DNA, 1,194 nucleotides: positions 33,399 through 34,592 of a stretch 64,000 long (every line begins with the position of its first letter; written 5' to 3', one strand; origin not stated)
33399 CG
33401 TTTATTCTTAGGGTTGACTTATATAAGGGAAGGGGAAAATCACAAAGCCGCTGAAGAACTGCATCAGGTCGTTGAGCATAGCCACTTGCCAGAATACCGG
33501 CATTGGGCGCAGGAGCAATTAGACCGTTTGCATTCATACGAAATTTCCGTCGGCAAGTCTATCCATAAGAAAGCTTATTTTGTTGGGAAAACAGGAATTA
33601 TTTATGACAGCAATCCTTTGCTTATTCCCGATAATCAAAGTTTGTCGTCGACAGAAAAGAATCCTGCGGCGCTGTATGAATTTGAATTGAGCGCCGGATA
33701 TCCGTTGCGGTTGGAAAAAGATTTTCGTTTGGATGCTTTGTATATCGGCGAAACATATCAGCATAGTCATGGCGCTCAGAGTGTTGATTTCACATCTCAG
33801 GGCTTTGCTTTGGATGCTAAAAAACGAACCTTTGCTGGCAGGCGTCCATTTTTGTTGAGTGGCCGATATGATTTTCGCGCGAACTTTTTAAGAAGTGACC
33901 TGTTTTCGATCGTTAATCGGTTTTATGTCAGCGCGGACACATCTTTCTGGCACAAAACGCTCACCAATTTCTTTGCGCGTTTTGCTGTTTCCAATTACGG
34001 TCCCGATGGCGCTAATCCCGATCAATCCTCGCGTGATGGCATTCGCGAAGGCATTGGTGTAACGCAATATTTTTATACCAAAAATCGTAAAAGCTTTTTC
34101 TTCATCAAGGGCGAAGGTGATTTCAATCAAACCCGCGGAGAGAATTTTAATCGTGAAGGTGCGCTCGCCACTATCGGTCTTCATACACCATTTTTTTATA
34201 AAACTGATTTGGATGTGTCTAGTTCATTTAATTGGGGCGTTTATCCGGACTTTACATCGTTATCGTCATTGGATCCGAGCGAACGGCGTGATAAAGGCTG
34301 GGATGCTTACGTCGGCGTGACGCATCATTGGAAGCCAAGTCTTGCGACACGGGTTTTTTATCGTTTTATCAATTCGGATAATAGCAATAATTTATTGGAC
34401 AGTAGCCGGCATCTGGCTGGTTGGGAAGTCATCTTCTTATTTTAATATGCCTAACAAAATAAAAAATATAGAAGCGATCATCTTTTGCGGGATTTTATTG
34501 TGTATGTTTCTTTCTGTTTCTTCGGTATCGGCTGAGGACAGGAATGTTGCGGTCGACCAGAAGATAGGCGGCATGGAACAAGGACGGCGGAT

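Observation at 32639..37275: Candidate dedicated surface-protein export pair: TPR + beta-barrel OMP (Slam/DUF560-like architecture) overlapping a giant tandem-repeat Ser/Thr/Gly-rich secreted protein, downstream of an ArsR regulator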

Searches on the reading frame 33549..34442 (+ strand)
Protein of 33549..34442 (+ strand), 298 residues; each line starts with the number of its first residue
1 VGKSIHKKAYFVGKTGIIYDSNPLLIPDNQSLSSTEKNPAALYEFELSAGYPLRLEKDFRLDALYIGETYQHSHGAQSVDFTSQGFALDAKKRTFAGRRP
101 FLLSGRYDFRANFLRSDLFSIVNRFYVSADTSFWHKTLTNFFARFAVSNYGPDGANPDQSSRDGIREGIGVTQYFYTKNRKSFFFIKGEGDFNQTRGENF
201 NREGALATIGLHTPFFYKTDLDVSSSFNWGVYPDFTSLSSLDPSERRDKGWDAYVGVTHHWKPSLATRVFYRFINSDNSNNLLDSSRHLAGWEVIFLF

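Call 50: search_protein_families(library=pfam, proteins=[window:33549-34442:+], max_evalue=10)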
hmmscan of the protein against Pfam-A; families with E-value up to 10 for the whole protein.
seq(298 aa): 0 families

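Call 60: search_protein_representatives(alignment_id=A3)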
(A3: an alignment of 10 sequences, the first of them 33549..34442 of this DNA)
Query: 10 sequences, 300 profile positions. Proteins with E-value up to 0.001 (for the whole library): 139; up to 1e-10: 43; up to 1e-30: 15. The best 139 are listed.
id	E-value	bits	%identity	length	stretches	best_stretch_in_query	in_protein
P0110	7.1e-158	541.0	-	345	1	2-300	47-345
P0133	1.1e-124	432.1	-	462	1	6-299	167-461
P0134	6.9e-96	337.5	-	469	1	6-299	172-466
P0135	5.0e-83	295.2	-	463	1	7-299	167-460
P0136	1.1e-75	271.1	-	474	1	9-299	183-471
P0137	8.7e-69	248.5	-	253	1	56-299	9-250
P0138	2.1e-67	243.9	-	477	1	6-299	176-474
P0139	1.0e-64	235.1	-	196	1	2-140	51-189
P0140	2.3e-63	230.7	-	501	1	8-297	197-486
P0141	4.0e-62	226.6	-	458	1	13-299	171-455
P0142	4.5e-55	203.5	-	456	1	5-300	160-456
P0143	4.3e-44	167.4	-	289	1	3-122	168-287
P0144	7.3e-41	156.8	-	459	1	3-299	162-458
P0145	6.6e-36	140.5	-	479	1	7-296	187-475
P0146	2.0e-35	139.0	-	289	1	2-101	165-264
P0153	7.6e-19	84.5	-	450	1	11-294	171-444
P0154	6.8e-18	81.4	-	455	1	39-296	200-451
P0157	1.1e-15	74.1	-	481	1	4-296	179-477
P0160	2.7e-14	69.6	-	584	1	7-296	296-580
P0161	3.3e-14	69.2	-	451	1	96-299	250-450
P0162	7.7e-14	68.1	-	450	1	94-300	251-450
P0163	9.4e-14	67.8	-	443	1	107-300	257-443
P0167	9.9e-13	64.4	-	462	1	11-294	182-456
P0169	4.5e-12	62.3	-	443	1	80-289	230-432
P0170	3.2e-11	59.4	-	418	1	77-293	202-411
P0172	5.0e-11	58.8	-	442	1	33-272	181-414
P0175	1.1e-10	57.7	-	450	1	67-292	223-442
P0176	1.1e-10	57.6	-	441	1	102-295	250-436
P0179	2.6e-10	56.5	-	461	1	14-298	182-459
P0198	4.9e-08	49.0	-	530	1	11-293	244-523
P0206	4.3e-07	45.9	-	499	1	106-298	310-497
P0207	6.9e-07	45.2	-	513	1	101-300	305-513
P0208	7.5e-07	45.1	-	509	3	141-293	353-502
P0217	2.6e-06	43.3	-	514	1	106-297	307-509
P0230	2.2e-05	40.3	-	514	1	161-294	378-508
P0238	5.8e-05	38.9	-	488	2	170-294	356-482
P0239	6.4e-05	38.8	-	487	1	148-283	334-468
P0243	7.1e-05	38.6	-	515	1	161-299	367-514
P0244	8.1e-05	38.4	-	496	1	140-282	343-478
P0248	1.4e-04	37.7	-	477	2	162-295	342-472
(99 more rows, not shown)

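Call 62: search_protein_families(library=pfam, alignment_id=A5, max_evalue=0.01)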
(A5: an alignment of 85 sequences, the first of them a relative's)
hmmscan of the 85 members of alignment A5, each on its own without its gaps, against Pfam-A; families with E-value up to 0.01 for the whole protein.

A. member 1, P0153 (450 aa): 16 families
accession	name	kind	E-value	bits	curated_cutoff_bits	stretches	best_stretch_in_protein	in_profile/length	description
PF07719.23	TPR_2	-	2.6e-14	52.5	27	1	75-106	3-34/34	Tetratricopeptide repeat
PF13432.12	TPR_16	-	4.3e-14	53.1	32.7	2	80-140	4-64/65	Tetratricopeptide repeat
PF13428.12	TPR_14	-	5.7e-12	45.5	23.5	1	50-77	12-39/44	Tetratricopeptide repeat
PF14559.12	TPR_19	-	6.9e-12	46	25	1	87-142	5-61/68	Tetratricopeptide repeat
PF00515.34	TPR_1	-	3.6e-11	42.8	27.8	1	78-106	6-34/34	Tetratricopeptide repeat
PF13414.12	TPR_11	-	4.9e-11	42.6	26.8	1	80-121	1-42/42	TPR repeat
PF13174.12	TPR_6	-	4.1e-10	40.1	26.3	0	50-71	11-32/33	Tetratricopeptide repeat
PF13424.12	TPR_12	-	5e-09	36.7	30.1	2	55-103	26-75/77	Tetratricopeptide repeat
PF13371.12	TPR_9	-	2e-08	34.5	35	1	50-109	6-65/73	Tetratricopeptide repeat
PF13176.12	TPR_7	-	1.1e-07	31.8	27.9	0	109-139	1-31/36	Tetratricopeptide repeat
PF13181.12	TPR_8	-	5.2e-07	29.8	25.7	0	109-139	3-33/34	Tetratricopeptide repeat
PF14853.12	Fis1_TPR_C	-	3.4e-05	24.4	25.3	0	78-107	6-35/53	Fis1 C-terminal tetratricopeptide repeat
PF12895.13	ANAPC3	-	3.7e-05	24.4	27.2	1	53-132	3-81/82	Anaphase-promoting complex, cyclosome, subunit 3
PF23914.1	TPR_CcmH_CycH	-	0.00012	22.4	42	0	55-101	103-149/158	Cytochrome c-type biogenesis protein H TPR domain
PF03704.23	BTAD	-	0.0033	18.2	22.1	0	49-102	72-125/146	Bacterial transcriptional activator domain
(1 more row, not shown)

B. families by the number of members that match (of 85 scanned): 63 families (the first 25 are shown)
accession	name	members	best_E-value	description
PF13432.12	TPR_16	82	9.6e-29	Tetratricopeptide repeat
PF07719.23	TPR_2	79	2.1e-25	Tetratricopeptide repeat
PF14559.12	TPR_19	78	2e-20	Tetratricopeptide repeat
PF13428.12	TPR_14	75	1.3e-16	Tetratricopeptide repeat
PF00515.34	TPR_1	70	4.6e-21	Tetratricopeptide repeat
PF13174.12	TPR_6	68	6.6e-15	Tetratricopeptide repeat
PF13424.12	TPR_12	65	2.2e-13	Tetratricopeptide repeat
PF13414.12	TPR_11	62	6.7e-19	TPR repeat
PF13181.12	TPR_8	60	1.3e-18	Tetratricopeptide repeat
PF12895.13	ANAPC3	58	1.3e-14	Anaphase-promoting complex, cyclosome, subunit 3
PF13371.12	TPR_9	58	1.7e-10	Tetratricopeptide repeat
PF13431.12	TPR_17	51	1.9e-12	Tetratricopeptide repeat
PF23914.1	TPR_CcmH_CycH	43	2.7e-12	Cytochrome c-type biogenesis protein H TPR domain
PF24575.1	TPR_Slam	42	4.4e-08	Surface lipoprotein assembly modifier, N-terminal TPR repeats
PF13176.12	TPR_7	39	7.4e-10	Tetratricopeptide repeat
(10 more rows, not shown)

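Call 64: find_encoding_contigs(protein=P0144, flank=4000, max_places=3)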
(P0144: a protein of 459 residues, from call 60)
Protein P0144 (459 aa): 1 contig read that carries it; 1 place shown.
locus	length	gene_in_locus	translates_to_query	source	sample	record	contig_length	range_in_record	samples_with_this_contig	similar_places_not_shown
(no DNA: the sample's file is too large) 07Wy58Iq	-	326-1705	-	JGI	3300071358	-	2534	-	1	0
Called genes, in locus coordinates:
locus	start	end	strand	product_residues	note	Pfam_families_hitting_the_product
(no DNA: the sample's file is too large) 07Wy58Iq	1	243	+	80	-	?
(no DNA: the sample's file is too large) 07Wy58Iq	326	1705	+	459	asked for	PF07719:TPR_2 (faint), PF13424:TPR_12 (faint), PF13428:TPR_14 (faint), PF00515:TPR_1 (faint), PF13174:TPR_6 (faint), PF13414:TPR_11, PF13432:TPR_16 (weak), PF14559:TPR_19, +2 more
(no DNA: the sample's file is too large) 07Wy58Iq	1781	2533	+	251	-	?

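Call 65: search_protein_families(library=pfam, proteins=[P0206, P0207, P0208, P0217, P0230, P0238, P0239, P0243, P0244, P0248], max_evalue=0.01)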
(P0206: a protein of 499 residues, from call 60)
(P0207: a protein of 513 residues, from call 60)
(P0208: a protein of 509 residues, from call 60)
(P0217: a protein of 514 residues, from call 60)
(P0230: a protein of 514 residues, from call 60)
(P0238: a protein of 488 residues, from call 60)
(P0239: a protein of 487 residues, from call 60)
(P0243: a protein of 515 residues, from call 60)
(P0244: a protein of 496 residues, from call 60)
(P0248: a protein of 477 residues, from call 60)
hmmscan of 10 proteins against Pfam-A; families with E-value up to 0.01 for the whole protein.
P0206 (499 aa): 19 families
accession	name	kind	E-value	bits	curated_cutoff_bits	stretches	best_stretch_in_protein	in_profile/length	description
PF07719.23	TPR_2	-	1.4e-24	84.5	27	2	63-95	1-33/34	Tetratricopeptide repeat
PF00515.34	TPR_1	-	9.2e-20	70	27.8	1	63-95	1-33/34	Tetratricopeptide repeat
PF13414.12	TPR_11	-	6.7e-19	67.7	26.8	3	106-144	3-41/42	TPR repeat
PF13432.12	TPR_16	-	9.8e-16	58.3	32.7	3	36-95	4-63/65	Tetratricopeptide repeat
PF13431.12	TPR_17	-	1.2e-10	41.2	24.4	1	86-117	2-33/34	Tetratricopeptide repeat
PF13181.12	TPR_8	-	9.5e-10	38.3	25.7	1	64-95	2-33/34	Tetratricopeptide repeat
PF13174.12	TPR_6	-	4.6e-09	36.8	26.3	0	65-95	2-32/33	Tetratricopeptide repeat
PF24575.1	TPR_Slam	-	9.7e-08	32.8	35.2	1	67-118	51-102/104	Surface lipoprotein assembly modifier, N-terminal TPR repeats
PF14559.12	TPR_19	-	1.3e-07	32.3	25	1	77-130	5-58/68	Tetratricopeptide repeat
PF13424.12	TPR_12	-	2.3e-07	31.4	30.1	2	63-125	3-73/77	Tetratricopeptide repeat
PF13176.12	TPR_7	-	2.4e-07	30.7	27.9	1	69-97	5-33/36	Tetratricopeptide repeat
PF12895.13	ANAPC3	-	9.6e-07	29.4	27.2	1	88-147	14-72/82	Anaphase-promoting complex, cyclosome, subunit 3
PF13428.12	TPR_14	-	2e-06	28.3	23.5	0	64-104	2-42/44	Tetratricopeptide repeat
PF04575.19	SlipAM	-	2.2e-06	27.9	22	1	346-491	137-280/288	Surface lipoprotein assembly modifier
PF23914.1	TPR_CcmH_CycH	-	3.2e-05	24.3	42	1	62-159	49-149/158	Cytochrome c-type biogenesis protein H TPR domain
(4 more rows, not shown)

P0207 (513 aa): 5 families
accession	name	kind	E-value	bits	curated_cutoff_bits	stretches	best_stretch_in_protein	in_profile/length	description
PF14559.12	TPR_19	-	1.7e-06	28.6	25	2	90-155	1-66/68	Tetratricopeptide repeat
PF09613.16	HrpB1_HrpK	-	0.001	19.2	29.3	1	44-85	40-81/126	Bacterial type III secretion protein (HrpB1_HrpK)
PF13428.12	TPR_14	-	0.0017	19.3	23.5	0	115-150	2-37/44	Tetratricopeptide repeat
PF13174.12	TPR_6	-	0.0035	18.3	26.3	0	121-146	7-32/33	Tetratricopeptide repeat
PF13432.12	TPR_16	-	0.007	17.2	32.7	0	84-148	1-65/65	Tetratricopeptide repeat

P0208 (509 aa): 14 families
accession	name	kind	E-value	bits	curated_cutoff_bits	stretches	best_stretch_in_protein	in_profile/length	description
PF07719.23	TPR_2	-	1.6e-16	59.4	27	2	172-201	4-33/34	Tetratricopeptide repeat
PF13432.12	TPR_16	-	4.8e-14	52.9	32.7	2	39-89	4-54/65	Tetratricopeptide repeat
PF13414.12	TPR_11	-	2.5e-12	46.7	26.8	2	43-79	5-41/42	TPR repeat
PF00515.34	TPR_1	-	1.4e-11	44.2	27.8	0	67-99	2-34/34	Tetratricopeptide repeat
PF14559.12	TPR_19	-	9.4e-10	39.1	25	1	43-97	2-56/68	Tetratricopeptide repeat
PF13431.12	TPR_17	-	3.8e-09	36.5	24.4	1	55-86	2-33/34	Tetratricopeptide repeat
PF13424.12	TPR_12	-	9.5e-09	35.8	30.1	1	38-94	9-73/77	Tetratricopeptide repeat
PF12895.13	ANAPC3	-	2.4e-07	31.4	27.2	1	45-121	2-77/82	Anaphase-promoting complex, cyclosome, subunit 3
PF13428.12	TPR_14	-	2.4e-07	31.2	23.5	0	66-108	1-43/44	Tetratricopeptide repeat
PF13174.12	TPR_6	-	3.1e-05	24.8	26.3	0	67-97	1-31/33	Tetratricopeptide repeat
PF24575.1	TPR_Slam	-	0.0003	21.6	35.2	0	78-119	59-100/104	Surface lipoprotein assembly modifier, N-terminal TPR repeats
PF04575.19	SlipAM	-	0.0007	19.6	22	1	310-499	88-278/288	Surface lipoprotein assembly modifier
PF13374.12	TPR_10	-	0.0044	17.4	27.5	0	72-94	8-30/42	Tetratricopeptide repeat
PF13181.12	TPR_8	-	0.0072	16.9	25.7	0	68-98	3-33/34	Tetratricopeptide repeat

P0217 (514 aa): 16 families
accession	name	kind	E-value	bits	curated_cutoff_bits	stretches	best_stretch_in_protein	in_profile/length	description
PF13432.12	TPR_16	-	2.1e-16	60.5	32.7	3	68-121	7-60/65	Tetratricopeptide repeat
PF07719.23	TPR_2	-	7.4e-13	48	27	2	58-90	1-33/34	Tetratricopeptide repeat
PF00515.34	TPR_1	-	3.5e-09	36.6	27.8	1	58-90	1-33/34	Tetratricopeptide repeat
PF13428.12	TPR_14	-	1.2e-08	35.3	23.5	2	59-99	2-42/44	Tetratricopeptide repeat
PF14559.12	TPR_19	-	3.4e-07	30.9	25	1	69-127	2-60/68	Tetratricopeptide repeat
PF13174.12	TPR_6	-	5.8e-07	30.2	26.3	0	93-118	1-26/33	Tetratricopeptide repeat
PF13371.12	TPR_9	-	1.4e-05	25.5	35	1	64-119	1-56/73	Tetratricopeptide repeat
PF13431.12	TPR_17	-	1.5e-05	25.4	24.4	0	81-112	2-33/34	Tetratricopeptide repeat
PF13176.12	TPR_7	-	2.4e-05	24.5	27.9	1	60-92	1-33/36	Tetratricopeptide repeat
PF13424.12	TPR_12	-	8e-05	23.2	30.1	0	58-85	45-72/77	Tetratricopeptide repeat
PF13414.12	TPR_11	-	0.00014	21.9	26.8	1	71-106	7-42/42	TPR repeat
PF23914.1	TPR_CcmH_CycH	-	0.00031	21.1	42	1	57-147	49-142/158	Cytochrome c-type biogenesis protein H TPR domain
PF13181.12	TPR_8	-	0.00032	21.1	25.7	0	58-90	1-33/34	Tetratricopeptide repeat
PF07721.20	TPR_4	-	0.0016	19.3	27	1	94-117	3-26/26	Tetratricopeptide repeat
PF12895.13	ANAPC3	-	0.0032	18.1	27.2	0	73-131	4-62/82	Anaphase-promoting complex, cyclosome, subunit 3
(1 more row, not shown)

P0230 (514 aa): 27 families (the best 25 are shown)
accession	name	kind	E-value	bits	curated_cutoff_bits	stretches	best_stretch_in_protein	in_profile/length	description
PF13432.12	TPR_16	-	9.6e-29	99.9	32.7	4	87-138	13-64/65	Tetratricopeptide repeat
PF07719.23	TPR_2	-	1.2e-21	75.4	27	2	106-137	2-33/34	Tetratricopeptide repeat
PF00515.34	TPR_1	-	4.7e-20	70.9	27.8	1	76-104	6-34/34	Tetratricopeptide repeat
PF14559.12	TPR_19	-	5.8e-18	65.4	25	2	47-98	1-52/68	Tetratricopeptide repeat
PF13428.12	TPR_14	-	1.4e-16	59.7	23.5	1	73-112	3-42/44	Tetratricopeptide repeat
PF13414.12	TPR_11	-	1.5e-15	57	26.8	1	78-119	1-42/42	TPR repeat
PF13174.12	TPR_6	-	6.6e-15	55.1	26.3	2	74-103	3-32/33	Tetratricopeptide repeat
PF13181.12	TPR_8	-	8.8e-15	54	25.7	1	73-104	3-34/34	Tetratricopeptide repeat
PF12895.13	ANAPC3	-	1.3e-14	54.7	27.2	2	143-195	27-77/82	Anaphase-promoting complex, cyclosome, subunit 3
PF13424.12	TPR_12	-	4.7e-12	46.4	30.1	2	72-135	4-75/77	Tetratricopeptide repeat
PF13431.12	TPR_17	-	2.9e-09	36.9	24.4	1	94-124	2-32/34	Tetratricopeptide repeat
PF23914.1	TPR_CcmH_CycH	-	2.5e-08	34.4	42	1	49-138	62-154/158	Cytochrome c-type biogenesis protein H TPR domain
PF25064.1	ARM_TT21_5th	-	5.6e-07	30.3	27.8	1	45-133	9-100/117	TT21 fifth ARM repeats domain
PF14853.12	Fis1_TPR_C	-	1.4e-06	28.8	25.3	1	178-199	5-26/53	Fis1 C-terminal tetratricopeptide repeat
PF23300.3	HEAT_Nup120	-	3.7e-06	27.3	29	0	89-135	10-56/170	Nucleoporin Nup120, HEAT repeats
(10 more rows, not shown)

P0238 (488 aa): 21 families
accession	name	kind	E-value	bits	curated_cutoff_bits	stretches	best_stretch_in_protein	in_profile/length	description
PF07719.23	TPR_2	-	4.1e-16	58.2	27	1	64-92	5-33/34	Tetratricopeptide repeat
PF00515.34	TPR_1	-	3.7e-12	45.9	27.8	1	65-92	6-33/34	Tetratricopeptide repeat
PF12895.13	ANAPC3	-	9.1e-12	45.5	27.2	2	40-119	3-81/82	Anaphase-promoting complex, cyclosome, subunit 3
PF14559.12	TPR_19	-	3.8e-10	40.4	25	2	38-93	3-58/68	Tetratricopeptide repeat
PF13428.12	TPR_14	-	5.2e-10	39.4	23.5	1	64-100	5-41/44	Tetratricopeptide repeat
PF13432.12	TPR_16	-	9.4e-10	39.2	32.7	1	32-93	3-64/65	Tetratricopeptide repeat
PF13181.12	TPR_8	-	1.3e-08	34.7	25.7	1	64-92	5-33/34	Tetratricopeptide repeat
PF13424.12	TPR_12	-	1.3e-07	32.1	30.1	0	96-153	5-71/77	Tetratricopeptide repeat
PF13174.12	TPR_6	-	4e-07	30.7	26.3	0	66-91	6-31/33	Tetratricopeptide repeat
PF13176.12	TPR_7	-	2e-06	27.9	27.9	0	65-90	4-29/36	Tetratricopeptide repeat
PF14853.12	Fis1_TPR_C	-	6.5e-06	26.7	25.3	1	62-94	3-35/53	Fis1 C-terminal tetratricopeptide repeat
PF13374.12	TPR_10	-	8.5e-06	26.1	27.5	0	101-125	9-33/42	Tetratricopeptide repeat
PF25064.1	ARM_TT21_5th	-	1.7e-05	25.6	27.8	1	72-158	13-103/117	TT21 fifth ARM repeats domain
PF23914.1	TPR_CcmH_CycH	-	1.9e-05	25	42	0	26-91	86-152/158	Cytochrome c-type biogenesis protein H TPR domain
PF24575.1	TPR_Slam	-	3.7e-05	24.5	35.2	0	67-113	54-100/104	Surface lipoprotein assembly modifier, N-terminal TPR repeats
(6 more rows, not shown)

P0239 (487 aa): 22 families
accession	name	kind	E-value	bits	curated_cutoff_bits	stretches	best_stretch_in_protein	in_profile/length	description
PF13432.12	TPR_16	-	2.7e-23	82.5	32.7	4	23-87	1-65/65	Tetratricopeptide repeat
PF07719.23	TPR_2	-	4.7e-20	70.4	27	2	54-85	2-33/34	Tetratricopeptide repeat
PF00515.34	TPR_1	-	6e-16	57.9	27.8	1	55-85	3-33/34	Tetratricopeptide repeat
PF13428.12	TPR_14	-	1.4e-15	56.7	23.5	2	54-94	2-42/44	Tetratricopeptide repeat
PF14559.12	TPR_19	-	1.2e-13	51.7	25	3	66-124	4-61/68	Tetratricopeptide repeat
PF13181.12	TPR_8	-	1.7e-12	46.8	25.7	0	123-153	3-33/34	Tetratricopeptide repeat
PF23914.1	TPR_CcmH_CycH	-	6.1e-12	46.1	42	1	34-148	31-148/158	Cytochrome c-type biogenesis protein H TPR domain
PF13414.12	TPR_11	-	1.1e-11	44.7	26.8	1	66-101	7-42/42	TPR repeat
PF13431.12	TPR_17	-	1.9e-10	40.6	24.4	1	43-73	3-33/34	Tetratricopeptide repeat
PF13174.12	TPR_6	-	4.4e-10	40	26.3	0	123-153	2-32/33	Tetratricopeptide repeat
PF13176.12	TPR_7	-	5.1e-09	36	27.9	1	123-153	1-31/36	Tetratricopeptide repeat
PF12895.13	ANAPC3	-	6.4e-09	36.4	27.2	1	32-98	2-67/82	Anaphase-promoting complex, cyclosome, subunit 3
PF13424.12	TPR_12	-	1e-08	35.7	30.1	2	123-186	5-75/77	Tetratricopeptide repeat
PF13374.12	TPR_10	-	3.7e-08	33.6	27.5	1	54-81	3-30/42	Tetratricopeptide repeat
PF10082.15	BBP2_2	-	1.2e-06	28.2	23.7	1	411-482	310-375/378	Putative beta-barrel porin 2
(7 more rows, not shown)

P0243 (515 aa): 7 families
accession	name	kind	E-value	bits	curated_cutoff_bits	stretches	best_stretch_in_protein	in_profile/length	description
PF13432.12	TPR_16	-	2.7e-06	28.1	32.7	1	73-126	2-58/65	Tetratricopeptide repeat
PF07719.23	TPR_2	-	3.4e-05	24.1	27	0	101-123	3-25/34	Tetratricopeptide repeat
PF13428.12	TPR_14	-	9.3e-05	23.2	23.5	0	136-173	4-41/44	Tetratricopeptide repeat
PF00515.34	TPR_1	-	0.00058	20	27.8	0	103-123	5-25/34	Tetratricopeptide repeat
PF13174.12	TPR_6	-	0.0012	19.8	26.3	0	101-127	2-28/33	Tetratricopeptide repeat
PF13371.12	TPR_9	-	0.002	18.5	35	0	137-170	33-66/73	Tetratricopeptide repeat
PF12895.13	ANAPC3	-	0.0026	18.4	27.2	1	64-124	19-81/82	Anaphase-promoting complex, cyclosome, subunit 3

P0244 (496 aa): 21 families
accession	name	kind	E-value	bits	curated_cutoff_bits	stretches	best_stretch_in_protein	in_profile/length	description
PF07719.23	TPR_2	-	2.1e-25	87.1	27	3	171-202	2-33/34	Tetratricopeptide repeat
PF00515.34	TPR_1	-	2.8e-20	71.6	27.8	2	172-202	3-33/34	Tetratricopeptide repeat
PF13432.12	TPR_16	-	2.1e-19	70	32.7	1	74-134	4-64/65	Tetratricopeptide repeat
PF14559.12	TPR_19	-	5.7e-17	62.2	25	1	81-134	5-58/68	Tetratricopeptide repeat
PF13181.12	TPR_8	-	1.2e-14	53.6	25.7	2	103-133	3-33/34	Tetratricopeptide repeat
PF13428.12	TPR_14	-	1.1e-13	50.7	23.5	1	102-143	2-43/44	Tetratricopeptide repeat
PF23914.1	TPR_CcmH_CycH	-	5.1e-12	46.3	42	1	30-160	13-146/158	Cytochrome c-type biogenesis protein H TPR domain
PF13174.12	TPR_6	-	7.3e-12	45.6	26.3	1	173-203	3-33/33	Tetratricopeptide repeat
PF13424.12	TPR_12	-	2.6e-11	44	30.1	1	48-97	25-75/77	Tetratricopeptide repeat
PF13414.12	TPR_11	-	2.5e-10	40.3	26.8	1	75-114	2-41/42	TPR repeat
PF13431.12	TPR_17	-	8.9e-09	35.4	24.4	0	127-153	5-31/34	Tetratricopeptide repeat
PF12895.13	ANAPC3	-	9.1e-08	32.7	27.2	1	45-124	1-79/82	Anaphase-promoting complex, cyclosome, subunit 3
PF13176.12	TPR_7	-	1.2e-06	28.6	27.9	0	140-166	4-32/36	Tetratricopeptide repeat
PF23300.3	HEAT_Nup120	-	7.2e-06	26.4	29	0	52-96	11-55/170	Nucleoporin Nup120, HEAT repeats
PF13371.12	TPR_9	-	2.5e-05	24.6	35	0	81-133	9-61/73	Tetratricopeptide repeat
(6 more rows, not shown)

P0248 (477 aa): 12 families
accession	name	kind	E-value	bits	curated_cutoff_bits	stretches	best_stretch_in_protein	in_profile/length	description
PF07719.23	TPR_2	-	1.6e-15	56.3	27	1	31-59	5-33/34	Tetratricopeptide repeat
PF13432.12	TPR_16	-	2.4e-13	50.7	32.7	2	74-127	10-63/65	Tetratricopeptide repeat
PF00515.34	TPR_1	-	3.4e-12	46.1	27.8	1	31-60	5-34/34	Tetratricopeptide repeat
PF13181.12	TPR_8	-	9.8e-09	35.1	25.7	0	30-59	4-33/34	Tetratricopeptide repeat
PF13428.12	TPR_14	-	6.6e-07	29.8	23.5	0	66-102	6-42/44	Tetratricopeptide repeat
PF13424.12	TPR_12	-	1e-06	29.3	30.1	0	31-91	7-75/77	Tetratricopeptide repeat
PF12895.13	ANAPC3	-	1.9e-06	28.5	27.2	1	78-152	6-79/82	Anaphase-promoting complex, cyclosome, subunit 3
PF24575.1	TPR_Slam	-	2.9e-06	28.1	35.2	0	72-113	58-99/104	Surface lipoprotein assembly modifier, N-terminal TPR repeats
PF14559.12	TPR_19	-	4.9e-05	24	25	0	74-113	4-43/68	Tetratricopeptide repeat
PF13174.12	TPR_6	-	0.00031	21.7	26.3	0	67-93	6-32/33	Tetratricopeptide repeat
PF14853.12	Fis1_TPR_C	-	0.00045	20.8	25.3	1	62-97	2-37/53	Fis1 C-terminal tetratricopeptide repeat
PF13414.12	TPR_11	-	0.0013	18.9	26.8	1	43-69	10-36/42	TPR repeat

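Call 66: find_encoding_contigs(protein=P0142, flank=4000, max_places=2)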
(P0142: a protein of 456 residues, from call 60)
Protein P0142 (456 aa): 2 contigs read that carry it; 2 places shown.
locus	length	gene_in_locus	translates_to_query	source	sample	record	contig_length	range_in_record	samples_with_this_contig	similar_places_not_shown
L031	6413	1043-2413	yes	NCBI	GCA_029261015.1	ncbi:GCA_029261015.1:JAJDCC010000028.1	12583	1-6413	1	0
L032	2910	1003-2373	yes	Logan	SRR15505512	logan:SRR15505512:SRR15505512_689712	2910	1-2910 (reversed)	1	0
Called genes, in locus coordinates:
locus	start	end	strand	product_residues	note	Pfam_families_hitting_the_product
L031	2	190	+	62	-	?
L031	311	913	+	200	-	PF20329:DUF6624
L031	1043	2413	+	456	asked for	PF07719:TPR_2 (faint), PF13174:TPR_6 (faint), PF13428:TPR_14 (faint), PF13432:TPR_16 (weak), PF13431:TPR_17 (faint), PF14559:TPR_19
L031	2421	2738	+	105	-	-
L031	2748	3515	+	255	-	PF01987:AIM24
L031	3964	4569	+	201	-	PF00072:Response_reg, PF02954:HTH_8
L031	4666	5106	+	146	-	-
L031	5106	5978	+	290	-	-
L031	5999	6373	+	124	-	-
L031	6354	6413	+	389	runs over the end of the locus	PF24400:DUF7544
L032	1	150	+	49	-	?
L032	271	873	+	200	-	PF20329:DUF6624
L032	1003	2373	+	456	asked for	PF07719:TPR_2 (faint), PF13174:TPR_6 (faint), PF13428:TPR_14 (faint), PF13432:TPR_16 (weak), PF13431:TPR_17 (faint), PF14559:TPR_19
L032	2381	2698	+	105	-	-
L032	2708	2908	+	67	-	?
